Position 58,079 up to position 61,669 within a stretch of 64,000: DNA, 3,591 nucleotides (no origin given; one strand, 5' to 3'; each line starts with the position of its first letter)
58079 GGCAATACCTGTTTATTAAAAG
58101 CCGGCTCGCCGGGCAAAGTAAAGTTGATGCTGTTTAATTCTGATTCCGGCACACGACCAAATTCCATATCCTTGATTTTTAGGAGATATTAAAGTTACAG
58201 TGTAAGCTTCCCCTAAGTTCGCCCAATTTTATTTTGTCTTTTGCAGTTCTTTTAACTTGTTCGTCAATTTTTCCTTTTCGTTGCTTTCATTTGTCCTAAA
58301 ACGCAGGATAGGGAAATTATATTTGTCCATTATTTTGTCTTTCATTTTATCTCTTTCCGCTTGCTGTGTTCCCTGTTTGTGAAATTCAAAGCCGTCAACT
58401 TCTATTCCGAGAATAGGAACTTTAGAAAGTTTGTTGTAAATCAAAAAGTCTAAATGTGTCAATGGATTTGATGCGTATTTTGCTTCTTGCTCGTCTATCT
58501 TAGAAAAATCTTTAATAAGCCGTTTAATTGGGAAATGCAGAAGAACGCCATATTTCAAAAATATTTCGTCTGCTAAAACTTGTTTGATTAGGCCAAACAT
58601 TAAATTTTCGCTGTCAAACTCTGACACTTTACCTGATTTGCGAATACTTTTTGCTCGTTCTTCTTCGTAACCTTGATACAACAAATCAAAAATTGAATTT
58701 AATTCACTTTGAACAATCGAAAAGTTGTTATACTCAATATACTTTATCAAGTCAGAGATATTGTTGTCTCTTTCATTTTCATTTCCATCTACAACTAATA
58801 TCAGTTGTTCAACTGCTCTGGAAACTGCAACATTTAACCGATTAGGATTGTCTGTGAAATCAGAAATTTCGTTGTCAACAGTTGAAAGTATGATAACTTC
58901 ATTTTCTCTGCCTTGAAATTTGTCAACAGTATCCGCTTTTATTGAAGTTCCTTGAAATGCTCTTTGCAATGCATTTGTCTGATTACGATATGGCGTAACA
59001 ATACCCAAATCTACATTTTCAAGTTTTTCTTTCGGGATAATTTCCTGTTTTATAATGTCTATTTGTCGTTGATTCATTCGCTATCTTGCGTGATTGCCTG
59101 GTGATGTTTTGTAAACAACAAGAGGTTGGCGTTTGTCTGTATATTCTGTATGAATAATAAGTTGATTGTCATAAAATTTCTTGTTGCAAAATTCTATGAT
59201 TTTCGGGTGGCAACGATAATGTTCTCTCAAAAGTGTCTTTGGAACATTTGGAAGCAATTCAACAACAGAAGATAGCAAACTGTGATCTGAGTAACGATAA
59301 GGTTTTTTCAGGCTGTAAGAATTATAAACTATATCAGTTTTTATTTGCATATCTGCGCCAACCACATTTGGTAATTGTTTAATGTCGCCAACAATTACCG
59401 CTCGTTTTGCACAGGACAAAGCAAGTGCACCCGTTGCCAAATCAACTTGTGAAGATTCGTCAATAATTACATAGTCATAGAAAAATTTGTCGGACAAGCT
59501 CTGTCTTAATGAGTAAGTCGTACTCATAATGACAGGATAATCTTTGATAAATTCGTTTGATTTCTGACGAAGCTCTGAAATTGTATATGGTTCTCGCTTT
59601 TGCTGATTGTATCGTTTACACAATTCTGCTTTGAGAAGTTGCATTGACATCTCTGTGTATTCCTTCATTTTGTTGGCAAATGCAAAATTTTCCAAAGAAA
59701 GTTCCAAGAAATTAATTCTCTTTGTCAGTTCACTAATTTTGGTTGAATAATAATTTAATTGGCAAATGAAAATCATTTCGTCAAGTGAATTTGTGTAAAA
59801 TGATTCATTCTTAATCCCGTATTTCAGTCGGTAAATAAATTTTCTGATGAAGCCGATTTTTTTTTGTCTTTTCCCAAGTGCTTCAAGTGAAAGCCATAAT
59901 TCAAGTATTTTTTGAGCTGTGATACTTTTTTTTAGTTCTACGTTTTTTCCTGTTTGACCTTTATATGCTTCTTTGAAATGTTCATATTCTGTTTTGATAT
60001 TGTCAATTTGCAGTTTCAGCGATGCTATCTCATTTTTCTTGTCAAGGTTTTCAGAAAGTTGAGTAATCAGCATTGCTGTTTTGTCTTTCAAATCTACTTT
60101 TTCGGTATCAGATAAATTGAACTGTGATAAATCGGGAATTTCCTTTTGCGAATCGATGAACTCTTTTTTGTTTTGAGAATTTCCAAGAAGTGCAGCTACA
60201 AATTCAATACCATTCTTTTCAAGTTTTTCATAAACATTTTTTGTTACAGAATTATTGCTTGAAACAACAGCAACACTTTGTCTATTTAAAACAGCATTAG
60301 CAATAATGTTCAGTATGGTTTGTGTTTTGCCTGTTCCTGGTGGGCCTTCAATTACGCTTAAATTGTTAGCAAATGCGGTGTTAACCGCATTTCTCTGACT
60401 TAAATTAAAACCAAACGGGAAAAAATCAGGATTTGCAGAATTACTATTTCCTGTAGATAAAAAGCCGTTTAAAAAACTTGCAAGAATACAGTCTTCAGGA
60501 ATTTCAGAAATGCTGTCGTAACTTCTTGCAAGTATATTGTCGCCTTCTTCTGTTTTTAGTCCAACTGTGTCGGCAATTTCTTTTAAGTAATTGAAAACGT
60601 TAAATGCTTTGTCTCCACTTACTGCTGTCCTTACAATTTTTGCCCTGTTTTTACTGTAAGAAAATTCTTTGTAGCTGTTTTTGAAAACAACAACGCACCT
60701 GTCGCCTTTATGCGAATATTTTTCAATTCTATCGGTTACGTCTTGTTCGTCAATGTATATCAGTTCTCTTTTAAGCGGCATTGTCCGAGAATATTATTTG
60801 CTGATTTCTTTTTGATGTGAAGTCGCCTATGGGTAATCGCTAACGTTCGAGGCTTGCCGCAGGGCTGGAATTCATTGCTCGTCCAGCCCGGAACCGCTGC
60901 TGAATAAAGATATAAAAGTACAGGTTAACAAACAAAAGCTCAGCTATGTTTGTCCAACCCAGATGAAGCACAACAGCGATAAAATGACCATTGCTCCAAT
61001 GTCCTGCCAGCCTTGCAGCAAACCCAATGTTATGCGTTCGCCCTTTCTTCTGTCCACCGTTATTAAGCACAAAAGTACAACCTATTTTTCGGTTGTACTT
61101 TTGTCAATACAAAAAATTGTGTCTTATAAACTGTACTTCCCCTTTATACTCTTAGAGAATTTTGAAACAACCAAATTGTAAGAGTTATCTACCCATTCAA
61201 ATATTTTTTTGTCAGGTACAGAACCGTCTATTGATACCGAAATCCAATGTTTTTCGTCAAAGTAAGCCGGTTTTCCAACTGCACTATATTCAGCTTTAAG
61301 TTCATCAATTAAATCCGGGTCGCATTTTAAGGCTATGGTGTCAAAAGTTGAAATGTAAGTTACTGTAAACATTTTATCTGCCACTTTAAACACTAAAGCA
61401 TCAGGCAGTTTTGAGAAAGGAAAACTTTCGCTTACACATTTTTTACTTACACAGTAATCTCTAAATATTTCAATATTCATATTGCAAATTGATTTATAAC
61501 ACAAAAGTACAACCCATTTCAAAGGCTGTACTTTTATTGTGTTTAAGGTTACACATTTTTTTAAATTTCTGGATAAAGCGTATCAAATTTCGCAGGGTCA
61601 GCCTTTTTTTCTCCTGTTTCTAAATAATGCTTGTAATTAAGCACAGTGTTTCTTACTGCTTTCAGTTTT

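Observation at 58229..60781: Upf1-like SF1 helicase fused to a DUF2726 nuclease-like domain, split by a single in-frame TAG, in an AT-rich island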

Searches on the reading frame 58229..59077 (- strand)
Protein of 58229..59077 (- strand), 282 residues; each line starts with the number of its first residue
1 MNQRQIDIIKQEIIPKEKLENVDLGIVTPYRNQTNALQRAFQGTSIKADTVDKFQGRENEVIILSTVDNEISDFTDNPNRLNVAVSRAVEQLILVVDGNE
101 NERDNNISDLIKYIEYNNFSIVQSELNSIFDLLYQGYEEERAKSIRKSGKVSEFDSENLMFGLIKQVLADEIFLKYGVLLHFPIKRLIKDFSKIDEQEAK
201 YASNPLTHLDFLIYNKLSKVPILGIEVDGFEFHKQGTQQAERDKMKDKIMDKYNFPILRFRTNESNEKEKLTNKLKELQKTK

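Call 28: find_encoding_contigs(protein=window:58229-59077:-, flank=3000, max_places=6)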
Protein window:58229-59077:- (282 aa): 17 contigs read that carry it; 6 places shown.
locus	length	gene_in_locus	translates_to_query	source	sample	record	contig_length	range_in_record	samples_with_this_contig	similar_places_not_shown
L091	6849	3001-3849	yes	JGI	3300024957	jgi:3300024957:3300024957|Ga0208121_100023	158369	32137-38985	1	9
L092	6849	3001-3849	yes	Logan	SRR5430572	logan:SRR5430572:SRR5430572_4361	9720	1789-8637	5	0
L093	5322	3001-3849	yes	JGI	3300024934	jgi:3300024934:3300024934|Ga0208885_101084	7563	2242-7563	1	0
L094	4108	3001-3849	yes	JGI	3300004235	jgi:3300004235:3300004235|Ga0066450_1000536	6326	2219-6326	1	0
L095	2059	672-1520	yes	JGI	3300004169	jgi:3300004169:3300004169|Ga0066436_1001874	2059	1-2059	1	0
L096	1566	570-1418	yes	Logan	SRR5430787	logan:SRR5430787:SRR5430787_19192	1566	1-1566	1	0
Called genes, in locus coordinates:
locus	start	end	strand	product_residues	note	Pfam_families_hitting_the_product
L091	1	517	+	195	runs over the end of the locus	PF10604:Polyketide_cyc2 (weak)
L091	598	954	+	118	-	PF04237:YjbR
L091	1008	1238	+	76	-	-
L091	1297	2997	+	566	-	PF13086:AAA_11, PF13604:AAA_30 (faint), PF00270:DEAD (faint), PF04851:ResIII (faint), PF09848:SLFN-g3_helicase (faint), PF13245:AAA_19, PF13087:AAA_12 (weak)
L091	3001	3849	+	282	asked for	PF13087:AAA_12, PF13538:UvrD_C_2 (faint), PF10881:DUF2726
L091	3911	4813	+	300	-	PF01904:DUF72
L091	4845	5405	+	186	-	PF13590:DUF4136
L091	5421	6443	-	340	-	-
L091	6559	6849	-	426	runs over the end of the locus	PF00817:IMS, PF11799:IMS_C, PF13438:DUF4113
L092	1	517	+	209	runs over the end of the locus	PF10604:Polyketide_cyc2 (weak)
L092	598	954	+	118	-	PF04237:YjbR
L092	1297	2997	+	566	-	PF13086:AAA_11, PF13604:AAA_30 (faint), PF00270:DEAD (faint), PF04851:ResIII (faint), PF09848:SLFN-g3_helicase (faint), PF13245:AAA_19, PF13087:AAA_12 (weak)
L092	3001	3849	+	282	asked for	PF13087:AAA_12, PF13538:UvrD_C_2 (faint), PF10881:DUF2726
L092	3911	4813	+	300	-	PF01904:DUF72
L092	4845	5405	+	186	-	PF13590:DUF4136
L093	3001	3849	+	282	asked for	PF13087:AAA_12, PF13538:UvrD_C_2 (faint), PF10881:DUF2726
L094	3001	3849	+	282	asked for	PF13087:AAA_12, PF13538:UvrD_C_2 (faint), PF10881:DUF2726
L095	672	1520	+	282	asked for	PF13087:AAA_12, PF13538:UvrD_C_2 (faint), PF10881:DUF2726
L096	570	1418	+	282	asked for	PF13087:AAA_12, PF13538:UvrD_C_2 (faint), PF10881:DUF2726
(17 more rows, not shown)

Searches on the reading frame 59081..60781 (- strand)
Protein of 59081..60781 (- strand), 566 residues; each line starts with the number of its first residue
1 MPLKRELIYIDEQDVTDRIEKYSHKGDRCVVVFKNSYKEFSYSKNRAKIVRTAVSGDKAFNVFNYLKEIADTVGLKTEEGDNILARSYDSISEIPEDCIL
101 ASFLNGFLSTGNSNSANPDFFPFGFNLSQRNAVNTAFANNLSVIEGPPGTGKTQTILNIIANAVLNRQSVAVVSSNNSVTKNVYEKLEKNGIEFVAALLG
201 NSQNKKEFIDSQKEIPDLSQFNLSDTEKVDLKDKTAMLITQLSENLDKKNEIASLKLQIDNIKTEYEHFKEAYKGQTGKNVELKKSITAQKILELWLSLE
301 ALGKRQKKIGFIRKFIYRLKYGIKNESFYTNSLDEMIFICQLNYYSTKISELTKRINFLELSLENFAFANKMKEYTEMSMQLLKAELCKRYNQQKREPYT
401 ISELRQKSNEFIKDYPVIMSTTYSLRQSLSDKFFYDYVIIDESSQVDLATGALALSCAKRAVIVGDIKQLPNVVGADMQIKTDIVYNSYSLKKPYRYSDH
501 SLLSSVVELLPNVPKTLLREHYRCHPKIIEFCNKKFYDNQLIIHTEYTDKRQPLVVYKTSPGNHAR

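Call 27: find_encoding_contigs(protein=window:59081-60781:-, flank=10000, max_places=6)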
Protein window:59081-60781:- (566 aa): 13 contigs read that carry it; 5 places shown.
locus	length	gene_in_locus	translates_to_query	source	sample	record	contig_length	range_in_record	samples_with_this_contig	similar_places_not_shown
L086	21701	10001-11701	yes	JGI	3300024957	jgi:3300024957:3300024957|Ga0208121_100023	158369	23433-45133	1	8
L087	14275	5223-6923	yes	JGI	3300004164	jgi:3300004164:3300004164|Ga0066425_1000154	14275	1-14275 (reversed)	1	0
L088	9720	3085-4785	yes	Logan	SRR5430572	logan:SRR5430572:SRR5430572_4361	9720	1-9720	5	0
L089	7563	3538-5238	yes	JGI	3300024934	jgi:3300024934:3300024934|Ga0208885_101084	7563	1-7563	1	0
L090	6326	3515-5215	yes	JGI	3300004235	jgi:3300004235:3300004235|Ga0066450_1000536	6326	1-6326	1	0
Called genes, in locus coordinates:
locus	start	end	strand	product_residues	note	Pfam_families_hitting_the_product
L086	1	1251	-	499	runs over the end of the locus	PF02142:MGS, PF01808:AICARFT_IMPCHas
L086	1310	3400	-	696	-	PF13567:DUF4131, PF03772:Competence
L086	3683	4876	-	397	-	PF25596:CPSase_L_D1, PF01071:GARS_A (weak), PF02222:ATP-grasp (weak), PF02786:CPSase_L_D2, PF07478:Dala_Dala_lig_C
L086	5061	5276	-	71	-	-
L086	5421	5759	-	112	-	-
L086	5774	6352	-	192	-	PF04542:Sigma70_r2, PF08281:Sigma70_r4_2, PF04545:Sigma70_r4 (faint)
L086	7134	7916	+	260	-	PF22200:ExsA_N, PF00165:HTH_AraC (weak), PF12833:HTH_18, PF00165:HTH_AraC (weak)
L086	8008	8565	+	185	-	PF02627:CMD (weak)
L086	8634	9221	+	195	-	PF10604:Polyketide_cyc2 (weak)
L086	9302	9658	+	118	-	PF04237:YjbR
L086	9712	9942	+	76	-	-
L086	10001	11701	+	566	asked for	PF13086:AAA_11, PF13604:AAA_30 (faint), PF00270:DEAD (faint), PF04851:ResIII (faint), PF09848:SLFN-g3_helicase (faint), PF13245:AAA_19, PF13087:AAA_12 (weak)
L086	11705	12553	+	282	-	PF13087:AAA_12, PF13538:UvrD_C_2 (faint), PF10881:DUF2726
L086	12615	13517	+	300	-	PF01904:DUF72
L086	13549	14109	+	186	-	PF13590:DUF4136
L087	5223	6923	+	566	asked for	PF13086:AAA_11, PF13604:AAA_30 (faint), PF00270:DEAD (faint), PF04851:ResIII (faint), PF09848:SLFN-g3_helicase (faint), PF13245:AAA_19, PF13087:AAA_12 (weak)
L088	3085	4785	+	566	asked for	PF13086:AAA_11, PF13604:AAA_30 (faint), PF00270:DEAD (faint), PF04851:ResIII (faint), PF09848:SLFN-g3_helicase (faint), PF13245:AAA_19, PF13087:AAA_12 (weak)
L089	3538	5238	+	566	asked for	PF13086:AAA_11, PF13604:AAA_30 (faint), PF00270:DEAD (faint), PF04851:ResIII (faint), PF09848:SLFN-g3_helicase (faint), PF13245:AAA_19, PF13087:AAA_12 (weak)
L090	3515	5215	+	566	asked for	PF13086:AAA_11, PF13604:AAA_30 (faint), PF00270:DEAD (faint), PF04851:ResIII (faint), PF09848:SLFN-g3_helicase (faint), PF13245:AAA_19, PF13087:AAA_12 (weak)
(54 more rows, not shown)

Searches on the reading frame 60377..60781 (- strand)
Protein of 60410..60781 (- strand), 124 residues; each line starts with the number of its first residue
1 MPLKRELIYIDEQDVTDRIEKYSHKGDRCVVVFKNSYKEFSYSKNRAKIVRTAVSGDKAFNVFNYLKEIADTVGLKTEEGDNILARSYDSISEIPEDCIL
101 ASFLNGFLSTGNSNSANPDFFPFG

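Call 41: search_protein_representatives(protein=window:60410-60781:-)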
Query: 124 residues. Proteins with E-value up to 0.001 (for the whole library): 167; up to 1e-10: 33; up to 1e-30: 3. The best 150 are listed.
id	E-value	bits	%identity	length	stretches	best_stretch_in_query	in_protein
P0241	8.2e-61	219.7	86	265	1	1-124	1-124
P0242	2.3e-40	153.7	74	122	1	1-96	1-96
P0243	2.5e-39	150.4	68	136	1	3-106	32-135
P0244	3.3e-28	114.5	53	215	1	1-102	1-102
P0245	4.4e-27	110.9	49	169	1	4-124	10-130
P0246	1.0e-25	106.4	50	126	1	29-124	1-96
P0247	1.1e-22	96.7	61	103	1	1-85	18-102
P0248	1.4e-22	96.3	60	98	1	30-107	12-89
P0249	2.9e-22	95.3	55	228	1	3-88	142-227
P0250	1.5e-21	93.0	49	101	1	30-124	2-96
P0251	2.8e-20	88.9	64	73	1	1-66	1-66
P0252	1.8e-19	86.3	52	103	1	1-84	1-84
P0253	4.2e-19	85.1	48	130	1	4-91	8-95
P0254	2.8e-18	82.5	38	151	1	1-124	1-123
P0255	4.5e-17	78.6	47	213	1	5-87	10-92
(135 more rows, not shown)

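Call 63: predict_structure(alignment_id=A6)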
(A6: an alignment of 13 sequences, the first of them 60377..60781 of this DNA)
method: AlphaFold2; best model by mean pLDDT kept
length: 135 residues; sequences in the alignment: 13
mean_pLDDT: 63.0   pTM: 0.45
mean pLDDT of the five models: 63.0, 62.7, 62.0, 60.7, 60.4
residues with pLDDT >= 90: 7; 70-90: 39; 50-70: 43; < 50: 46
segments of 3 or more residues with pLDDT < 50: 1-3, 93-135
pLDDT, mean of each block of 10 residues (from residue 1): 65 85 86 90 82 64 68 65 64 40 37 36 45 46
secondary structure, 60 per line:
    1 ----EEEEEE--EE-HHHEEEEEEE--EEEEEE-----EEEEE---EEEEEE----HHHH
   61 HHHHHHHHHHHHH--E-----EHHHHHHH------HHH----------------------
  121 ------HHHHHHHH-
elements in order: E5-10 E19-25 E28-33 E39-43 E47-52 H57-73 H83-89 H127-134

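Call 66: fold_search(model_id=the predicted structure, library=pdb)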
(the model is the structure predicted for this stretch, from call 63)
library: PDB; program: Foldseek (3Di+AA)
matches with E <= 10: 665; with E <= 0.001: 0
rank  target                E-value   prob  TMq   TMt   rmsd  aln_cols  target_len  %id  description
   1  8q2m_AA               3.2e-01  0.35  0.19  0.37  10.2        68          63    9  18mer DNA mimic Foldamer with an Aliphatic linker in complex with Sac7d V26A/M29A protein (released 2023-08-23)
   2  8buv_C                3.4e-01  0.28  0.20  0.40   7.5        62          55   19  HIV-1 Integrase Catalytic Core Domain and C-Terminal Domain in Complex with Allosteric Integrase Inhibitor LEDGIN 3 (released 2023-12-13)
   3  8cmn_AA               5.7e-01  0.20  0.19  0.32   7.3        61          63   13  18mer DNA mimic Foldamer with an aliphatic linker in complex with Sac7d wild protein (released 2023-07-19)
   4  1xx8_MODEL_1_A        6.4e-01  0.72  0.24  0.43   3.8        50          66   18  NMR Structure of the W24A Mutant of the Hyperthermophile Sac7d Protein (released 2005-02-08)
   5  1wtw_A                6.8e-01  0.66  0.22  0.42   5.2        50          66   14  Hyperthermophile chromosomal protein SAC7D single mutant V26A in complex with DNA GCGATCGC (released 2005-02-22)
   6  6t6e                  6.8e-01  0.15  0.16  0.32   8.7        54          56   20  Crystal Structure of the C-terminal domain of the HIV-1 Integrase (PNL4-3) (released 2020-07-22)
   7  7k80_A                7.3e-01  0.12  0.12  0.06  12.0        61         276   13  KIR3DL1*001 in complex with HLA-A*24:02 presenting the RYPLTFGW peptide (released 2020-12-09)
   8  2yrv_MODEL_1_A        7.3e-01  0.09  0.20  0.22  11.8       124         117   16  Solution structure of the RBB1NT domain of human RB(retinoblastoma)-binding protein 1 (released 2008-04-08)
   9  9hiz_R                7.7e-01  0.66  0.23  0.41   4.6        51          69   12  Complex of the Nanofitin Sac7d-C3(C24A) with a human IgG1 Fc fragment (released 2025-07-23)
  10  1ex4_B                7.7e-01  0.47  0.24  0.17   5.2        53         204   17  HIV-1 INTEGRASE CATALYTIC CORE AND C-TERMINAL DOMAIN (released 2000-06-07)
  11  1wto_A                8.2e-01  0.44  0.20  0.36   4.7        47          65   15  Hyperthermophile chromosomal protein SAC7D double mutant V26F/M29F in complex with DNA GCGATCGC (released 2005-02-22)
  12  2xiw_A                8.8e-01  0.66  0.23  0.44   4.2        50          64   16  Crystal structure of the Sac7d-derived IgG1-binder C3-C24S (released 2011-07-13)
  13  2av7_A                8.8e-01  0.11  0.12  0.06  11.9        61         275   13  Crystal structure of HTLV-1 TAX peptide Bound to Human Class I MHC HLA-A2 with the K66A mutation in the heavy chain. (released 2005-10-18)
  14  6t6i                  9.3e-01  0.41  0.22  0.47   6.1        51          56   24  Crystal Structure of the C-terminal domain of the HIV-1 Integrase (subtype A2) (released 2020-07-22)
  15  8a1q_A                9.3e-01  0.33  0.23  0.47   7.4        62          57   19  HIV-1 Integrase Catalytic Core Domain and C-Terminal Domain in Complex with Allosteric Integrase Inhibitor STP0404 (Pi (released 2023-02-01)
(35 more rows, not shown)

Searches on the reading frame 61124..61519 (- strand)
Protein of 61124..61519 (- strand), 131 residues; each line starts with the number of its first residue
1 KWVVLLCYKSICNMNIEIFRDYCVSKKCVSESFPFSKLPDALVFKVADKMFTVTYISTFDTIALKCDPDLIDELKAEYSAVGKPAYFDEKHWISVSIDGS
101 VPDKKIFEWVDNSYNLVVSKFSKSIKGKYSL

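Call 72: search_protein_families(library=pfam, proteins=[window:61124-61519:-], max_evalue=0.001)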
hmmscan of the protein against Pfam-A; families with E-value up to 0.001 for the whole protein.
window:61124-61519:- (131 aa): 1 family
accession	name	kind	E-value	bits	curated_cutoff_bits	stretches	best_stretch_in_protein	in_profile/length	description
PF04237.18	YjbR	-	1.2e-22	80.8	30.1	1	25-116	2-88/88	YjbR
